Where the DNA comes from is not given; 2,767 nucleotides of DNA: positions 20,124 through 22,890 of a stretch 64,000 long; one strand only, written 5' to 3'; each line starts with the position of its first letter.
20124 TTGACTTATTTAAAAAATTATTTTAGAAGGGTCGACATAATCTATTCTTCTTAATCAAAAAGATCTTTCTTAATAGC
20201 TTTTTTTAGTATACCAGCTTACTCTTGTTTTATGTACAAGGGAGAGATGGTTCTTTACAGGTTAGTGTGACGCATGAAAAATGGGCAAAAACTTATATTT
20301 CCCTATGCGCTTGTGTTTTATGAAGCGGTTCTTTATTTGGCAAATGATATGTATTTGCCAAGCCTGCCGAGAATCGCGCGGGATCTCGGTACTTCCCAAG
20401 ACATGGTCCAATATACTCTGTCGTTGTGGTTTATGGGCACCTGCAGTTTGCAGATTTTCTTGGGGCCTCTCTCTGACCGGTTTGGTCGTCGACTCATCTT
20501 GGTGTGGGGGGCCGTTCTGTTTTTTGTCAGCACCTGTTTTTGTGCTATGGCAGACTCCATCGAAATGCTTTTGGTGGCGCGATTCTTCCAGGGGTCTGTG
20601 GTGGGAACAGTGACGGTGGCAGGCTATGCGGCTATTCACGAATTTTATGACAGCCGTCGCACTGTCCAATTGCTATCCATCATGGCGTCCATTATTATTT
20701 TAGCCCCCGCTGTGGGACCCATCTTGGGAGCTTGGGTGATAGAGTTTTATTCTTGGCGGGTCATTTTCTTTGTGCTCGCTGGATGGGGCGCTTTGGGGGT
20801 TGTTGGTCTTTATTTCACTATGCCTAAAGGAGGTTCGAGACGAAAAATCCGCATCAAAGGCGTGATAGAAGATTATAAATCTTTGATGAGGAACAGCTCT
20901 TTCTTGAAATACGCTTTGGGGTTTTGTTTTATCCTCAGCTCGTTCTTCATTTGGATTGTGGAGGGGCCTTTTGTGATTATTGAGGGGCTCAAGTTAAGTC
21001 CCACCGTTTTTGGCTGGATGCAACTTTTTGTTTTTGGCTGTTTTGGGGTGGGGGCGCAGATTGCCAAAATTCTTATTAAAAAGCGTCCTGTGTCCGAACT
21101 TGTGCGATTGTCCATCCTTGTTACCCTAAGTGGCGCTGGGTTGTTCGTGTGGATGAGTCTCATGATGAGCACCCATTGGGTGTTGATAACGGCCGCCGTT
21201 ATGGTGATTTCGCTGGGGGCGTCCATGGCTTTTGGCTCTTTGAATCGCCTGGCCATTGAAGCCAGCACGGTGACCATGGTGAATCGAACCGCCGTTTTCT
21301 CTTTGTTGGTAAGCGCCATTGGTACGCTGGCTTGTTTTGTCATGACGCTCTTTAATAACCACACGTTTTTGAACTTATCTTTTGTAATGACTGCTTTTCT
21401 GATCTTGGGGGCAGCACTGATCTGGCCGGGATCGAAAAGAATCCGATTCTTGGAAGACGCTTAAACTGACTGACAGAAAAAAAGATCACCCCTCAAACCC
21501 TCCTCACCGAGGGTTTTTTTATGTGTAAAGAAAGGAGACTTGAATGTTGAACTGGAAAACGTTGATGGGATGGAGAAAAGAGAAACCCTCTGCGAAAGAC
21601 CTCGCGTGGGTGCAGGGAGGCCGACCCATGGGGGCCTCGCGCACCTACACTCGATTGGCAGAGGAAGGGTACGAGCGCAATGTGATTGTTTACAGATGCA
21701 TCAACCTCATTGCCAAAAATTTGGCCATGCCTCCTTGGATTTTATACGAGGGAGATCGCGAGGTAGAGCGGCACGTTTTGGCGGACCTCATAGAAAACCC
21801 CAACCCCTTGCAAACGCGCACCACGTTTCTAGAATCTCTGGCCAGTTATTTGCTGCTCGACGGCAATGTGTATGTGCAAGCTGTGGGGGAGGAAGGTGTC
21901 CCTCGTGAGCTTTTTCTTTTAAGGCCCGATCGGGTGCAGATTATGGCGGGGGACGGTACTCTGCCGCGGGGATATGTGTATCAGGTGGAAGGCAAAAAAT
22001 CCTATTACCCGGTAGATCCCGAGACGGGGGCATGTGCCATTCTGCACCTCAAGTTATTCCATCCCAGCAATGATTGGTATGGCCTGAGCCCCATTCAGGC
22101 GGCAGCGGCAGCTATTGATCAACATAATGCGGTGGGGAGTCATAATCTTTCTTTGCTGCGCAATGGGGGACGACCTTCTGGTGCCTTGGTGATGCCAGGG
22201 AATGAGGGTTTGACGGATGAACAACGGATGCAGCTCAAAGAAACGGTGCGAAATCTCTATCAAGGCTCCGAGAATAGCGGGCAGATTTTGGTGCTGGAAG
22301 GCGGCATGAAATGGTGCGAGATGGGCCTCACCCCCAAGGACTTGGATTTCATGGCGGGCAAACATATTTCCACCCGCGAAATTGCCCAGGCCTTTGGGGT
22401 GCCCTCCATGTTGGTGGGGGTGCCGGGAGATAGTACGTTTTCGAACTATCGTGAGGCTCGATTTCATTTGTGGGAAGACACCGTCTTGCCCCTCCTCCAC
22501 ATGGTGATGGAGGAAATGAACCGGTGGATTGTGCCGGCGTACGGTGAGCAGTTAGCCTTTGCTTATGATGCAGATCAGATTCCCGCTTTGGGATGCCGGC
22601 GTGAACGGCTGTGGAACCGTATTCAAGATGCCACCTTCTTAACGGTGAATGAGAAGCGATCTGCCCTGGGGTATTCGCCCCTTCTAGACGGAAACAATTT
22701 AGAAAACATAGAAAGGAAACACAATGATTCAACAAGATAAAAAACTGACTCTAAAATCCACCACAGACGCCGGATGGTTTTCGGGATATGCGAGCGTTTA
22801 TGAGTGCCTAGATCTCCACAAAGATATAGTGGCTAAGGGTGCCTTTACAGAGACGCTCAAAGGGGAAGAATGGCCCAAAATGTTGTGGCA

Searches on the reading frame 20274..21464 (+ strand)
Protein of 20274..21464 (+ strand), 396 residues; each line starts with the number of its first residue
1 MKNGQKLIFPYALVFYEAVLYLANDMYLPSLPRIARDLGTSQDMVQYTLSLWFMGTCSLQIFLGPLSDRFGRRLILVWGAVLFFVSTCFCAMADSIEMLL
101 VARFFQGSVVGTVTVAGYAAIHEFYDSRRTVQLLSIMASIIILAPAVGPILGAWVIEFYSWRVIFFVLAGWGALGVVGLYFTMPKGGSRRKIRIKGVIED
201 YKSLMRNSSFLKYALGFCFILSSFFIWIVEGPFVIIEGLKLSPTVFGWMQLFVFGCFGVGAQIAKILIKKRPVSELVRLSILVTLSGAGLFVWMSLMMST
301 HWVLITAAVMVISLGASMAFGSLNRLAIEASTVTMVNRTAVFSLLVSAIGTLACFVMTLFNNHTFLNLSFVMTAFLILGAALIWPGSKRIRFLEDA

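Call 10: search_protein_families(library=ncbifam, proteins=[window:20274-21464:+], max_evalue=0.00001)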
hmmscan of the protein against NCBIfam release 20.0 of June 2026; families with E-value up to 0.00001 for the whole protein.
window:20274-21464:+ (396 aa): 47 families (the best 25 are shown)
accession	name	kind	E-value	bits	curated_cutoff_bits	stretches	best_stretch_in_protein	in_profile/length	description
TIGR00710.1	efflux_Bcr_CflA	subfamily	1.8e-62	212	200.9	1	12-379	9-377/385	Bcr/CflA family efflux MFS transporter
NF052292.1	efflux_CraA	equivalog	2.2e-55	188.4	725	1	5-377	12-384/409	chloramphenicol efflux MFS transporter CraA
NF011931.1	PRK15402.1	subfamily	3.1e-54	184.3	439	1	5-383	6-389/401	MdfA family multidrug efflux MFS transporter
NF011932.2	PRK15403.1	equivalog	1.4e-47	162.7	700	1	5-346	7-350/402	multidrug efflux MFS transporter MdtM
NF008314.0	PRK11102.1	equivalog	2.6e-47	161.9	303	1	17-384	19-388/396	Bcr/CflA family multidrug efflux MFS transporter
NF033134.0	cmlA_floR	equivalog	6.9e-47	160.7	450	1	19-378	21-382/388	CmlA/FloR family chloramphenicol efflux MFS transporter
NF053813.1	MFS_TcaB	equivalog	4.2e-40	137.7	475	1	19-368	17-368/396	putative multidrug effflux MFS transporter TcaB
NF008270.1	PRK11043.1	equivalog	1.5e-38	132.9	430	1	19-375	16-370/382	purine nucleoside transporter PunC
NF008654.0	PRK11652.1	equivalog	1.9e-35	122.5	479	1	12-378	13-377/397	multidrug efflux MFS transporter EmrD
NF007782.0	PRK10473.1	subfamily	1.4e-29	103.4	417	1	10-354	8-346/394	MdtL family multidrug efflux MFS transporter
TIGR00711.1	efflux_EmrB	subfamily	1.6e-28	99.7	230.2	1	30-191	24-185/485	DHA2 family efflux MFS transporter permease subunit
NF000072.1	MFS_efflux_PexA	equivalog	4.8e-28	98.5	800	1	3-389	11-400/415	phenicol efflux MFS transporter PexA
NF000219.1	FloR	exception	5.4e-27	95.1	700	1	16-378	22-386/404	chloramphenicol/florfenicol efflux MFS transporter FloR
TIGR00880.1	2_A_01_02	superfamily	1.3e-26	93.4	131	1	53-185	4-140/141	multidrug resistance protein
NF041041.1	FslD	exception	1.2e-25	90.6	500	1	24-378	26-383/396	rhizoferrin import MFS transporter FslD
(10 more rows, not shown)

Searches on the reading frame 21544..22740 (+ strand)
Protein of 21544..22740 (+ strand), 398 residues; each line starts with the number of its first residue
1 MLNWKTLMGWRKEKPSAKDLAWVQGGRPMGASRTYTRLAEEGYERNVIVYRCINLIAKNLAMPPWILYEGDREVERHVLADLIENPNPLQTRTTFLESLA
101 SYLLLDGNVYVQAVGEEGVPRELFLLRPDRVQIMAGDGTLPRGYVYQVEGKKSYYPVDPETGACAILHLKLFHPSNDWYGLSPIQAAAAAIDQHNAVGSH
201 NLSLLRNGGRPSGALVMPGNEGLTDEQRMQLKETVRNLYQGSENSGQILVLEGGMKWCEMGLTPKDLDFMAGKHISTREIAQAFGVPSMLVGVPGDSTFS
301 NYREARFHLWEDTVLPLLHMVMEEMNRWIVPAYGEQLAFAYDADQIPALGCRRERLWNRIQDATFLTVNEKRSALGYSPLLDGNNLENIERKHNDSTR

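Call 10: search_protein_families(library=ncbifam, proteins=[window:21544-22740:+], max_evalue=0.00001)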
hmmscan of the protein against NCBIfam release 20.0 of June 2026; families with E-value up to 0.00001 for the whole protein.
window:21544-22740:+ (398 aa): 1 family
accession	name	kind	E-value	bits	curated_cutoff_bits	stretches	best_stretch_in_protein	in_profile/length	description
TIGR01537.1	portal_HK97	equivalog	1.3e-62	211.9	112.05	1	40-380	3-341/343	phage portal protein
